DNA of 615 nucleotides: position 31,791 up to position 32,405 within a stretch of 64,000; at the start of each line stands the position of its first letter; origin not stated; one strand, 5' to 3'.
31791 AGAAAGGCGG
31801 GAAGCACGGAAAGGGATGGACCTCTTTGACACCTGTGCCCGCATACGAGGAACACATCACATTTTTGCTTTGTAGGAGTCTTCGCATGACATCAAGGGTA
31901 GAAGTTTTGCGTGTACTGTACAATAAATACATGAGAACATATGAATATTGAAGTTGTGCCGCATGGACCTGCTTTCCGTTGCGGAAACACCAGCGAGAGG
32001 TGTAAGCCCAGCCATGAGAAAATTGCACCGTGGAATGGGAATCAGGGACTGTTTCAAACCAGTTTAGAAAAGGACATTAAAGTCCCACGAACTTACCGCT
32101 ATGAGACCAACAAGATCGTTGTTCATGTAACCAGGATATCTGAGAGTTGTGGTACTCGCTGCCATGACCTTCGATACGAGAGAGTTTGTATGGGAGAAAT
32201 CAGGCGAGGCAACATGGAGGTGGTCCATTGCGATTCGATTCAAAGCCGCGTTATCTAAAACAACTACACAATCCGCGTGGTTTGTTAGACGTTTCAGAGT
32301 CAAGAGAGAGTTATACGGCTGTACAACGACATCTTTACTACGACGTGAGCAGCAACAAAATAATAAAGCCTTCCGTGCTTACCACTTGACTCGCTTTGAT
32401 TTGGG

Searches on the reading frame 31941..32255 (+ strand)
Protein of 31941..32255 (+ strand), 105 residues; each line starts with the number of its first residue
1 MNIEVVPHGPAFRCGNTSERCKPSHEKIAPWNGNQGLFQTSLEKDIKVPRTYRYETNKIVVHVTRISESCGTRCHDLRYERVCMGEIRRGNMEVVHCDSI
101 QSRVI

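Call 28: find_encoding_contigs(protein=window:31941-32255:+, flank=5000, max_places=10)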
Protein window:31941-32255:+ (105 aa): 24 contigs read that carry it; 8 places shown.
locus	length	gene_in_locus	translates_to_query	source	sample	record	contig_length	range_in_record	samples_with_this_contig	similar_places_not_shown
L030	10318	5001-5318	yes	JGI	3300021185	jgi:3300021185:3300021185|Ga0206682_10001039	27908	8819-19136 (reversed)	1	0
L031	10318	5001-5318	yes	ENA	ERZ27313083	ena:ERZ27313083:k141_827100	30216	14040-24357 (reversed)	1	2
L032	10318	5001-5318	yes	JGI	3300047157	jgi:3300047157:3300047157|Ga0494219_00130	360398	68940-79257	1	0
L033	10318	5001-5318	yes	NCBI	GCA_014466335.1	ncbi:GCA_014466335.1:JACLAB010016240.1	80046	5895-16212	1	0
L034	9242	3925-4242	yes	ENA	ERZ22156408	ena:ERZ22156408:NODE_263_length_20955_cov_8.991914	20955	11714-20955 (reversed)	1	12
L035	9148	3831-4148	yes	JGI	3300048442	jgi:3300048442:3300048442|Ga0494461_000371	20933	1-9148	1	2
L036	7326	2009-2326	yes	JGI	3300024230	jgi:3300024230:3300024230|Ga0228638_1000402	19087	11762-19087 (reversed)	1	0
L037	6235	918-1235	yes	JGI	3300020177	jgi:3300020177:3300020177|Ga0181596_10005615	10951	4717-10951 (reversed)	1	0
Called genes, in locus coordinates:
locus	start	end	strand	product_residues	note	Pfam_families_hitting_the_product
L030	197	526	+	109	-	-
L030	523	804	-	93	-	-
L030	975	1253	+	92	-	-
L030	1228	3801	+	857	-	PF03221:HTH_Tnp_Tc5, PF03184:DDE_1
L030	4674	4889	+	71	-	-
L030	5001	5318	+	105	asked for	-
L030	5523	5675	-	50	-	PF00091:Tubulin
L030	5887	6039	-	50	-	-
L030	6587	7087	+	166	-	-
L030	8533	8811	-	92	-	PF25476:Ribosomal_L19e_C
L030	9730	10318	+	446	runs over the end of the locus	PF00270:DEAD, PF04851:ResIII (weak), PF00271:Helicase_C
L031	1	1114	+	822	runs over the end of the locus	PF01041:DegT_DnrJ_EryC1, PF01370:Epimerase, PF16363:GDP_Man_Dehyd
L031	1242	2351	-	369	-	-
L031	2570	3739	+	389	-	PF11051:Mannosyl_trans3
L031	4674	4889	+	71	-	-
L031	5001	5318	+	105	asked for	-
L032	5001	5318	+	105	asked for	-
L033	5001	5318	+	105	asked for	-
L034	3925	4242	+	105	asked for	-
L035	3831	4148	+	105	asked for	-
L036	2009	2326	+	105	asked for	-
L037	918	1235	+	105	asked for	-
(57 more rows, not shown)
